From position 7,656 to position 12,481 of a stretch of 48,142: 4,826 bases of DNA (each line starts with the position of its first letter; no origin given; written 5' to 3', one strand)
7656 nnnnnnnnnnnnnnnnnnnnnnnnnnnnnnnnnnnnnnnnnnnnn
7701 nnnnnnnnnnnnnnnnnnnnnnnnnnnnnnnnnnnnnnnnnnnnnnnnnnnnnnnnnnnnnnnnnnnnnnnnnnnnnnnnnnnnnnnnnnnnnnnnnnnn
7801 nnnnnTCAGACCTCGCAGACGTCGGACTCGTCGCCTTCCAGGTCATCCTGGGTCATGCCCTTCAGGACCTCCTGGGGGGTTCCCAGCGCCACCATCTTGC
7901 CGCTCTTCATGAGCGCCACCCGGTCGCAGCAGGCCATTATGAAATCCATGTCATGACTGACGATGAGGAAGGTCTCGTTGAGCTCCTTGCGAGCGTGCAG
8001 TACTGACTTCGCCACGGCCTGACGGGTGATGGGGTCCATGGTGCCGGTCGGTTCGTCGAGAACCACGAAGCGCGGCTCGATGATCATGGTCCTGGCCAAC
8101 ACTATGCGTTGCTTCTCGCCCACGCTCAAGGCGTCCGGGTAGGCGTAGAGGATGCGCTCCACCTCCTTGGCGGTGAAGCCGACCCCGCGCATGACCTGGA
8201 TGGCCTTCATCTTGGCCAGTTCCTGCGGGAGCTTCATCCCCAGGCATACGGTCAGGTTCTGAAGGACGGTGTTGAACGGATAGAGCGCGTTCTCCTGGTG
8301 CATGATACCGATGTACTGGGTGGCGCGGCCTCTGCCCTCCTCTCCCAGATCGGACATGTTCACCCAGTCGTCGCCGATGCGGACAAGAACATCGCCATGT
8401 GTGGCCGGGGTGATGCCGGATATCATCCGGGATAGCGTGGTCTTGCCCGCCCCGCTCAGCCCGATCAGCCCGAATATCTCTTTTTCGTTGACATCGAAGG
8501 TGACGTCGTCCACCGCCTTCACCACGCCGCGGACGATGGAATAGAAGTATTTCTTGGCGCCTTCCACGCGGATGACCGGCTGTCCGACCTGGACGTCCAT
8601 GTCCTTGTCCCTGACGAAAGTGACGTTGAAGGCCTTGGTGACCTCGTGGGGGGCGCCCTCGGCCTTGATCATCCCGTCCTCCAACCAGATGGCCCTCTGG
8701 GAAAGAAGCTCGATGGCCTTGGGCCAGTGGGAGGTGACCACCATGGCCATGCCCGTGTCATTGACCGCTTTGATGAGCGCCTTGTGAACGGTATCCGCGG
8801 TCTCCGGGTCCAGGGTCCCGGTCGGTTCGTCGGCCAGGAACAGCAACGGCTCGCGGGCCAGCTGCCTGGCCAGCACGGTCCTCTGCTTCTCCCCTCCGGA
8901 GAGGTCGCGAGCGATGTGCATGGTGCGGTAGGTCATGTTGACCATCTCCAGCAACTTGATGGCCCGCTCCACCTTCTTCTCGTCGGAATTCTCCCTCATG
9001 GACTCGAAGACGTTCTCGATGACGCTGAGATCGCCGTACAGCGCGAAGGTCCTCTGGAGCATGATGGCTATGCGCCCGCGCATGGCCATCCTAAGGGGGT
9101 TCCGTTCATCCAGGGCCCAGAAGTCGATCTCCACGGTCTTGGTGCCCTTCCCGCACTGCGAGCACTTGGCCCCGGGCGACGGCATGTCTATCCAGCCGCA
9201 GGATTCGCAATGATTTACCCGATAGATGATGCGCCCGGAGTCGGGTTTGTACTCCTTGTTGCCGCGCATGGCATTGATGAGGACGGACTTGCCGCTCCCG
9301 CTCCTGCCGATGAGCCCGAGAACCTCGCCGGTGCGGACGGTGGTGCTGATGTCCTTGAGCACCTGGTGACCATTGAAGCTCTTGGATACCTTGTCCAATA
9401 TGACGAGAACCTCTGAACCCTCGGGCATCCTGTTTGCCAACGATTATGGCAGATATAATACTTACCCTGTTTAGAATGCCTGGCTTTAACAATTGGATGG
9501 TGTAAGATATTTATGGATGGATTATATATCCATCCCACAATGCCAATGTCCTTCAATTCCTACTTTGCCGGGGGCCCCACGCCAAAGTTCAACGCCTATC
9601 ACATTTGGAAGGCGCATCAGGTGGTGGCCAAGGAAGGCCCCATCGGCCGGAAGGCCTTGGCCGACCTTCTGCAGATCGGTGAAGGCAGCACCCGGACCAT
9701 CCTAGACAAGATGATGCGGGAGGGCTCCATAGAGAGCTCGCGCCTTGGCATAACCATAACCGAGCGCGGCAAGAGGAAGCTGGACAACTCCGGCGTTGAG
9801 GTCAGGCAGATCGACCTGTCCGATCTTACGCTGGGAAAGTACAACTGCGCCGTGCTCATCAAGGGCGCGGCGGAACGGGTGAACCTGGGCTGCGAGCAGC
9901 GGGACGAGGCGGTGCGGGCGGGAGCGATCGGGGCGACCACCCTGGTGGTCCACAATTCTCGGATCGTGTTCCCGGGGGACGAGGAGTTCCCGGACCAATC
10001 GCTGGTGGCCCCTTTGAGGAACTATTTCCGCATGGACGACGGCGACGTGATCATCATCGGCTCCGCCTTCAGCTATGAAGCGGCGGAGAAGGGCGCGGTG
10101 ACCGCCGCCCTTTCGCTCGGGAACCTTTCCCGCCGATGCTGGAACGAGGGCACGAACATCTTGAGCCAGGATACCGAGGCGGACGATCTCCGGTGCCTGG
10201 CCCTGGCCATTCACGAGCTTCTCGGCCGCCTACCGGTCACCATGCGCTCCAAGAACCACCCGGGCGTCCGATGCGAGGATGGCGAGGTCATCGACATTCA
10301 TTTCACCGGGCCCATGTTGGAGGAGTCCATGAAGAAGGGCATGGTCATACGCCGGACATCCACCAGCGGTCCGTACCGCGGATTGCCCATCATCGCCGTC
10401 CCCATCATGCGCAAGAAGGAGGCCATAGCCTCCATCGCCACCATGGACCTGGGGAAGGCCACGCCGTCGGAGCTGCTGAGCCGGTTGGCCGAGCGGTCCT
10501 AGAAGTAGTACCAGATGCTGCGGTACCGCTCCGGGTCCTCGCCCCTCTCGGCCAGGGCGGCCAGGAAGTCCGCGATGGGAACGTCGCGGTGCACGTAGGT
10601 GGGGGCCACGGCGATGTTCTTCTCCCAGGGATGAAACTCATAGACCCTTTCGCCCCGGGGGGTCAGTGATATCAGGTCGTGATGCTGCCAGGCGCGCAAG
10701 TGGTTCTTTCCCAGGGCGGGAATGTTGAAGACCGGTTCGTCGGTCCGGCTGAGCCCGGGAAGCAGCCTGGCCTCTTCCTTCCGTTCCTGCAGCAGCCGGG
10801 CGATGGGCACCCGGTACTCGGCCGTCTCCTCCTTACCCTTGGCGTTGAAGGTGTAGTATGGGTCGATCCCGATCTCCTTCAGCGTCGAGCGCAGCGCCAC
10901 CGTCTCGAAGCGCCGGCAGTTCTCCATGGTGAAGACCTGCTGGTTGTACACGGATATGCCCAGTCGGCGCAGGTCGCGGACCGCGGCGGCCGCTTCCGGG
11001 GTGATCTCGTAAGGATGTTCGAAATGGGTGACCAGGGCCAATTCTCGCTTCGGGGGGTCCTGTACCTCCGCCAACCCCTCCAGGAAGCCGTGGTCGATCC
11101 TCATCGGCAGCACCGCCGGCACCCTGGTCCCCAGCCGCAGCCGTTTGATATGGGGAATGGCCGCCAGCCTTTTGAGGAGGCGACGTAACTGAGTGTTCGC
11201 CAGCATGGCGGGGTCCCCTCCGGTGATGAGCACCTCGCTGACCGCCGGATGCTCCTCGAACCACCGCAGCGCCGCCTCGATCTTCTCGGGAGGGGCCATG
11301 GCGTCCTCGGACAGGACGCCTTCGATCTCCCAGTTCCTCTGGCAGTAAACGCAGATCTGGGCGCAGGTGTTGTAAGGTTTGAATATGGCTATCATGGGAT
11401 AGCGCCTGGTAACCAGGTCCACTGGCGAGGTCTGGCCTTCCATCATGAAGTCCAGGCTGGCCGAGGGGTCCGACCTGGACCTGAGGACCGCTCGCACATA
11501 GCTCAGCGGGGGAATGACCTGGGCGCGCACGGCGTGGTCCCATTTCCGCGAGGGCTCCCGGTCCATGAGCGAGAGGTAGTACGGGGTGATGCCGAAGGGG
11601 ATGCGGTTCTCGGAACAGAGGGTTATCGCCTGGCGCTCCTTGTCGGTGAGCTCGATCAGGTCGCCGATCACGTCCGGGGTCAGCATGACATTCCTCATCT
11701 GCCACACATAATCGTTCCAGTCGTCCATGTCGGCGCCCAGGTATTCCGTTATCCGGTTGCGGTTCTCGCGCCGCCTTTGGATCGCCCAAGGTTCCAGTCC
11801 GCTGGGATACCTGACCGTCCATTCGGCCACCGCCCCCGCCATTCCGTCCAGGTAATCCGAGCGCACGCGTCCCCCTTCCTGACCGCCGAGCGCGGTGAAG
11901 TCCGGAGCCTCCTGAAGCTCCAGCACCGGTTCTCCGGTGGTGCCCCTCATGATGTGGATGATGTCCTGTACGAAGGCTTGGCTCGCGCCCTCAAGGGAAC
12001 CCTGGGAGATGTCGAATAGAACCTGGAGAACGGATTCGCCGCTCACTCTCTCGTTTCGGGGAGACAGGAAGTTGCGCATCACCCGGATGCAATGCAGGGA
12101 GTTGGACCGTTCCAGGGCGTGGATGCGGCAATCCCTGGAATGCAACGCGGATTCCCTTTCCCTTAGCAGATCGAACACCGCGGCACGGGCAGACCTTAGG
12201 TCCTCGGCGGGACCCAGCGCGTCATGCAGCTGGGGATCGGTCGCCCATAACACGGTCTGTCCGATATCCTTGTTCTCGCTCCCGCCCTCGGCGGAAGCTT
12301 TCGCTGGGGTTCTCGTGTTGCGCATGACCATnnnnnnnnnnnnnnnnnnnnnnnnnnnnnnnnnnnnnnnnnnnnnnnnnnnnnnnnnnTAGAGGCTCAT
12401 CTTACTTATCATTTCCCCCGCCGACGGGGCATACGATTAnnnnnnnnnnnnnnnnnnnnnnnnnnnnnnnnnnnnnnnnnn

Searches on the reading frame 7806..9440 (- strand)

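Call 79: search_protein_families(library=pfam, proteins=[window:7806-9440:-], max_evalue=0.00001)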
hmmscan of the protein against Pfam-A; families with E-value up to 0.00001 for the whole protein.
window:7806-9440:- (544 aa): 4 families
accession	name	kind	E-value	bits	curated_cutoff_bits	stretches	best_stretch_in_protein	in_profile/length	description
PF00005.33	ABC_tran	-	2.9e-52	177.3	25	2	311-465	2-136/137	ABC transporter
PF02463.25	SMC_N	-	6.9e-07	29.3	40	0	435-507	134-207/220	RecF/RecN/SMC N terminal domain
PF03193.22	RsgA_GTPase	-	1.7e-06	28.4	30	0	24-64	93-132/174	RsgA GTPase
PF13555.12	AAA_29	-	4.4e-06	26.8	27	0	38-58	23-42/61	P-loop containing region of AAA domain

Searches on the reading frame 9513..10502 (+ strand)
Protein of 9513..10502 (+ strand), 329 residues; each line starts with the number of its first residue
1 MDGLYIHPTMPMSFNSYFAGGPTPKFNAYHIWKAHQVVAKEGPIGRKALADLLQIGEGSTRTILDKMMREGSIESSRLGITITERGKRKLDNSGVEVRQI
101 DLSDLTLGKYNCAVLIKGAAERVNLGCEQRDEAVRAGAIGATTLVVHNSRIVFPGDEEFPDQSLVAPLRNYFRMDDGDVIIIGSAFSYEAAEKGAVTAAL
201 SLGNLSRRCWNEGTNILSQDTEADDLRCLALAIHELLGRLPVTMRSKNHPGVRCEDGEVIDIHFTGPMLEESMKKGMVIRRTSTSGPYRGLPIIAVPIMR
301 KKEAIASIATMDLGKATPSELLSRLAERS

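Call 79: search_protein_families(library=pfam, proteins=[window:9513-10502:+], max_evalue=0.00001)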
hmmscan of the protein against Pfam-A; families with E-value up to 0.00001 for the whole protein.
window:9513-10502:+ (329 aa): 4 families
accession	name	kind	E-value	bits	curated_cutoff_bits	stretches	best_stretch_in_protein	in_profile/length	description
PF14544.11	DUF4443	-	2.8e-28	98.2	27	1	107-202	1-99/100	Domain of unknown function (DUF4443)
PF09884.15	DUF2111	-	1.3e-26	92.9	27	1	233-313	1-82/83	Uncharacterized protein conserved in archaea (DUF2111)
PF22167.2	PH0730-like_N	-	3.1e-10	40.5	30.2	1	42-87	14-59/60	PH0730-like, N-terminal domain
PF21715.3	CggR_N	-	7.3e-07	29.3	30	1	36-90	10-64/71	CggR N-terminal DNA binding domain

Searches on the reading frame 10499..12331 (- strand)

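Call 79: search_protein_families(library=pfam, proteins=[window:10499-12331:-], max_evalue=0.00001)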
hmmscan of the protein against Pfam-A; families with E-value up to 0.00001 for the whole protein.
window:10499-12331:- (610 aa): 1 family
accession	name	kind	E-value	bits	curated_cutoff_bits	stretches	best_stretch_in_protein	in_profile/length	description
PF04055.27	Radical_SAM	-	2.6e-08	34.7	29.5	1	319-409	3-89/166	Radical SAM superfamily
